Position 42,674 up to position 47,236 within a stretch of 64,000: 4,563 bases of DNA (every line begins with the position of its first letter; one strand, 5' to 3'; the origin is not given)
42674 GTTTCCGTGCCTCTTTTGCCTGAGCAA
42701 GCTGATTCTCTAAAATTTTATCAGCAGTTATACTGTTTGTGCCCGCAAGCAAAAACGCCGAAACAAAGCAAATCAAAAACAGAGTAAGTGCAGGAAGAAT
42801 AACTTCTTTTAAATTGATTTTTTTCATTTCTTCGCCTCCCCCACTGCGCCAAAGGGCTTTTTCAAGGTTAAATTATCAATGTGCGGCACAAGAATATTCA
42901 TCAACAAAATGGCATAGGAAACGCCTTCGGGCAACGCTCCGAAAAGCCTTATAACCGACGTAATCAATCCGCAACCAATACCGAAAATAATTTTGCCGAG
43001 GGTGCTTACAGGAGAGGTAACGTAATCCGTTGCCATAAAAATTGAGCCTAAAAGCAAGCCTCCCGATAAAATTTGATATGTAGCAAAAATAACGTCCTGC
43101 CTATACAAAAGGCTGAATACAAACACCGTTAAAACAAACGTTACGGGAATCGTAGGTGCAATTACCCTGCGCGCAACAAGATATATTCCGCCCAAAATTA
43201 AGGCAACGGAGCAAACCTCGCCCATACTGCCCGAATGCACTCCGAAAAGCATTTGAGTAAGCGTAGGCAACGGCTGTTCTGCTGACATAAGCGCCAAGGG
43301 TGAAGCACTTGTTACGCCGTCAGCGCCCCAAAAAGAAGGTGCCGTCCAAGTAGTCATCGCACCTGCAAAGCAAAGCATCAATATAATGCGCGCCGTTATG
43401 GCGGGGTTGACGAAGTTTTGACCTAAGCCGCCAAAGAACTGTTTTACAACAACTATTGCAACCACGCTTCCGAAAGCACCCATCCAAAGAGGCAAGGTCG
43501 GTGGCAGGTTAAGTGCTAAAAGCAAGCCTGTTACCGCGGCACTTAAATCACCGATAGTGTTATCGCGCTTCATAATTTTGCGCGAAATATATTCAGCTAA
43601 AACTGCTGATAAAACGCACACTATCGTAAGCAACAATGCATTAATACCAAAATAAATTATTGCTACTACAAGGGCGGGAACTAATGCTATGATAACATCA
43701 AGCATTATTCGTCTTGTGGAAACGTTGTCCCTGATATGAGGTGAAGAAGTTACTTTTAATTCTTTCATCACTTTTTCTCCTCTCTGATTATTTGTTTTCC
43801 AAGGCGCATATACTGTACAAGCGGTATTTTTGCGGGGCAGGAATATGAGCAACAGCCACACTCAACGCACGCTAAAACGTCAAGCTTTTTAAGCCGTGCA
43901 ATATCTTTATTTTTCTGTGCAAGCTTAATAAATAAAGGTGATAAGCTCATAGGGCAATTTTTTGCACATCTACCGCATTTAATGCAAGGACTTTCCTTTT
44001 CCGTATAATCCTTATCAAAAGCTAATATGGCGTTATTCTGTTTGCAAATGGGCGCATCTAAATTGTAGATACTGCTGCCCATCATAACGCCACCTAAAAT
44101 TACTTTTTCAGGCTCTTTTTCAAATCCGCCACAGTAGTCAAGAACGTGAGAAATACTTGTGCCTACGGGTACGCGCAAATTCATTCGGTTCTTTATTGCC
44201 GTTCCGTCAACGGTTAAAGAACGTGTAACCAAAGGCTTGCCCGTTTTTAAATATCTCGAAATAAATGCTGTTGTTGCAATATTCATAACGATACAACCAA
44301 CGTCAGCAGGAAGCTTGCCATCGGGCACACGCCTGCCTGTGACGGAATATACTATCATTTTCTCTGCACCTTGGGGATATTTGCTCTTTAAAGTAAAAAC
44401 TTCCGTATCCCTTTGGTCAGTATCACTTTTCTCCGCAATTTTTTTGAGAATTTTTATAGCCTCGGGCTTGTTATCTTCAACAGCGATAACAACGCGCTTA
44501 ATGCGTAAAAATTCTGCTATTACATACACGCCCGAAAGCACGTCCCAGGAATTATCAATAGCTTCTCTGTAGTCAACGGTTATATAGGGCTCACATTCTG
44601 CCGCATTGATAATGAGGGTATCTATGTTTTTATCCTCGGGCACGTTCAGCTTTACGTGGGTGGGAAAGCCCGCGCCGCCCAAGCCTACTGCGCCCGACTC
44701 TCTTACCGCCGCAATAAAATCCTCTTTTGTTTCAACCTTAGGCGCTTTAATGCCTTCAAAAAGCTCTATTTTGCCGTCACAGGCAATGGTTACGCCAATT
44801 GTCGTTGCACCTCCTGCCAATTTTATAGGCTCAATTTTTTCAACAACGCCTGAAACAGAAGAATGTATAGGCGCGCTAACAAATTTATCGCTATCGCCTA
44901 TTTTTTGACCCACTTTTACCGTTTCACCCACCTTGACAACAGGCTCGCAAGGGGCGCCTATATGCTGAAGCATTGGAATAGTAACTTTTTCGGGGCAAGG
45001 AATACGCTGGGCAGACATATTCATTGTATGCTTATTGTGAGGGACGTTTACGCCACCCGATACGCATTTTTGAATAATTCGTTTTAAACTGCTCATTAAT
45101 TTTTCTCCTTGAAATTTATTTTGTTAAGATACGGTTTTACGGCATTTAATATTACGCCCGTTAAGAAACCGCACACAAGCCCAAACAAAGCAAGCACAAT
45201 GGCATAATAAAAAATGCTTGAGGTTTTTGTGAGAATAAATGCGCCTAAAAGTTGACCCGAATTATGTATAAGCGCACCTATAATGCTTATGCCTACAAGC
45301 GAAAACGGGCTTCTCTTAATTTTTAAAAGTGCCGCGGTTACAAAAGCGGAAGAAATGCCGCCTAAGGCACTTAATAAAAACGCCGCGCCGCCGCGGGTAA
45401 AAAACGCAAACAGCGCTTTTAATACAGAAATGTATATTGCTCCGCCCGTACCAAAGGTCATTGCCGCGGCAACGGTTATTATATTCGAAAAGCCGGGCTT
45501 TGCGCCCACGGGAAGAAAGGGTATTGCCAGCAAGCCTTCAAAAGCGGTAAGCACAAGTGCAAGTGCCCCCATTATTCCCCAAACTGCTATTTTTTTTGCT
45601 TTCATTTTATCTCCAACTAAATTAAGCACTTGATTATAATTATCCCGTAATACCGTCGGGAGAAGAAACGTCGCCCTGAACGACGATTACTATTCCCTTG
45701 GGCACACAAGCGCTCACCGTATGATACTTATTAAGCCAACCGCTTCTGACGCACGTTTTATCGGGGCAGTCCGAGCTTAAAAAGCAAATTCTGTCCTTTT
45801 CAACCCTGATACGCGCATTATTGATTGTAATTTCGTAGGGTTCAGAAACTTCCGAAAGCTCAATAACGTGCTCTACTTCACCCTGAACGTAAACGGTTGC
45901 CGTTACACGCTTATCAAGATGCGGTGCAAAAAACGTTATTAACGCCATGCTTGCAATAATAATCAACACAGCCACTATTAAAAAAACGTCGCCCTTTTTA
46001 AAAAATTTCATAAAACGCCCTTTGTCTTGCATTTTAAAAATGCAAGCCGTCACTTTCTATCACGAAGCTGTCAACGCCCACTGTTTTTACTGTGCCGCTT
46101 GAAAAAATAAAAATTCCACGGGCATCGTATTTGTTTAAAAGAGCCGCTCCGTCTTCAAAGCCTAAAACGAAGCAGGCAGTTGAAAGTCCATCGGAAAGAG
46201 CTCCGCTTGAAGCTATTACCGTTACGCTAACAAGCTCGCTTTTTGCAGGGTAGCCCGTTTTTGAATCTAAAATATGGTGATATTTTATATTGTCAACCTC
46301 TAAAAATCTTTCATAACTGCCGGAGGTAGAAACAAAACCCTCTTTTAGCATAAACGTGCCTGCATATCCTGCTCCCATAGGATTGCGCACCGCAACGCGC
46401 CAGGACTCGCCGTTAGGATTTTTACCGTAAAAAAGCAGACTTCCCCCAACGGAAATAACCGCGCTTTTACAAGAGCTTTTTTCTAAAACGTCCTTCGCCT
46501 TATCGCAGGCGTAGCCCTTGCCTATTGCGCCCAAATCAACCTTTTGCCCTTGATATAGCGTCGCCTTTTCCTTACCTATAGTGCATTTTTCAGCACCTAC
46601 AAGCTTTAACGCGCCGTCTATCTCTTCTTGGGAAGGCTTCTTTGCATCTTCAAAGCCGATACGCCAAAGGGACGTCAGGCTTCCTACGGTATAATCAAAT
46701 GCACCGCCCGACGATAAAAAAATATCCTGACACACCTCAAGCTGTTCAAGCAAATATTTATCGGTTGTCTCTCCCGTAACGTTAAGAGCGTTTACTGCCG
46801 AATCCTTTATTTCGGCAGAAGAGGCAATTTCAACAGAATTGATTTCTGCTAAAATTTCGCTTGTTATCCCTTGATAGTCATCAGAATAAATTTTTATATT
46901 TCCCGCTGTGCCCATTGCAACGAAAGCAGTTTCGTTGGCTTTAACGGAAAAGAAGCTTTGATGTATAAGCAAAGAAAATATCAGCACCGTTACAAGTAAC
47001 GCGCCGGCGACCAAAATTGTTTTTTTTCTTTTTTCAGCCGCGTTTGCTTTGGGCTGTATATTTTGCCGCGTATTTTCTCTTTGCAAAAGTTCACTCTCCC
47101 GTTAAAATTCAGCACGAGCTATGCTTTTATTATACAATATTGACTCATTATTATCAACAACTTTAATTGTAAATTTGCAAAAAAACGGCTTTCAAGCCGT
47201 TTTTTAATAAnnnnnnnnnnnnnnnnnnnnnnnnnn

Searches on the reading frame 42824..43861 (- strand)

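Call 44: search_protein_families(library=pfam, proteins=[window:42824-43861:-], max_evalue=0.001)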
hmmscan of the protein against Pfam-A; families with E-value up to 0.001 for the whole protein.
window:42824-43861:- (345 aa): 1 family
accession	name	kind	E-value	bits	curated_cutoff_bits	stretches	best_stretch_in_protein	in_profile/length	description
PF03116.20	NQR2_RnfD_RnfE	-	9.5e-114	380.2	27.7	1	37-338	2-296/296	NQR2, RnfD, RnfE family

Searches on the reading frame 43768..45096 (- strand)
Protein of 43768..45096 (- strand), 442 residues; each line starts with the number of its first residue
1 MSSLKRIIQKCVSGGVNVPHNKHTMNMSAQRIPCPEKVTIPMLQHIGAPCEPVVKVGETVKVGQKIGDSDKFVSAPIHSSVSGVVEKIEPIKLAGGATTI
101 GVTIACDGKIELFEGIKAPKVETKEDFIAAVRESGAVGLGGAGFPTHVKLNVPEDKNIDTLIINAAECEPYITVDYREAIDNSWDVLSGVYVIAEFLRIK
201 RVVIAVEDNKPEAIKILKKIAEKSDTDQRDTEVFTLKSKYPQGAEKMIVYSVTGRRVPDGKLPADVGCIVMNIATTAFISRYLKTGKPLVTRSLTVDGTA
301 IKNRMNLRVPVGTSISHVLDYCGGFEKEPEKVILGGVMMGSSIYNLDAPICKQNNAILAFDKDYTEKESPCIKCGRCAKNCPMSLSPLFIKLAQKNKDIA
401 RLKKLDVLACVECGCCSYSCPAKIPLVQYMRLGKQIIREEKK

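Call 44: search_protein_families(library=pfam, proteins=[window:43768-45096:-], max_evalue=0.001)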
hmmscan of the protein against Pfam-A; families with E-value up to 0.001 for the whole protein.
window:43768-45096:- (442 aa): 12 families
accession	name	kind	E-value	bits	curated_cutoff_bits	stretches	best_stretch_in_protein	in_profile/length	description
PF01512.22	Complex1_51K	-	2.7e-50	170.6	31.2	1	131-280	1-149/150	Nuo51 FMN-binding domain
PF13375.12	RnfC_N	-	4.6e-30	104.1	25.6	1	13-109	4-101/101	RnfC Barrel sandwich hybrid domain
PF12838.12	Fer4_7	-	5.1e-07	30.5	27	1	371-424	2-52/52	4Fe-4S dicluster domain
PF13183.11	Fer4_8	-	7.7e-07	30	27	1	370-424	4-68/68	4Fe-4S dicluster domain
PF13237.11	Fer4_10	-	5.4e-06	26.7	25.5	1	367-421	5-53/53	4Fe-4S dicluster domain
PF12797.12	Fer4_2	-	1.6e-05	25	24.5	0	368-382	7-21/22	4Fe-4S binding domain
PF10531.15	SLBB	-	3.6e-05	23.9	27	1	295-340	3-53/55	SLBB domain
PF13534.11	Fer4_17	-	6e-05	23.9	22.2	0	369-386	44-61/61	4Fe-4S dicluster domain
PF14697.11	Fer4_21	-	0.00015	22.3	35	1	368-422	5-53/59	4Fe-4S dicluster domain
PF13187.11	Fer4_9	-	0.00063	20.2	27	1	371-423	2-50/52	4Fe-4S dicluster domain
PF17179.9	Fer4_22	-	0.00077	20.7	27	0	367-384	77-94/95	4Fe-4S dicluster domain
PF12837.12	Fer4_6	-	0.00085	19.6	25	1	368-383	6-21/24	4Fe-4S binding domain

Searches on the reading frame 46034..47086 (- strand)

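Call 44: search_protein_families(library=pfam, proteins=[window:46034-47086:-], max_evalue=0.001)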
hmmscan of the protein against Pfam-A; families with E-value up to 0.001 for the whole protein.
window:46034-47086:- (350 aa): 1 family
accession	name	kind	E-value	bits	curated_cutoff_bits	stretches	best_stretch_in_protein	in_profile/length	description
PF02424.20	ApbE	-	5.2e-75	252.8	25.6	1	58-320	1-258/266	ApbE family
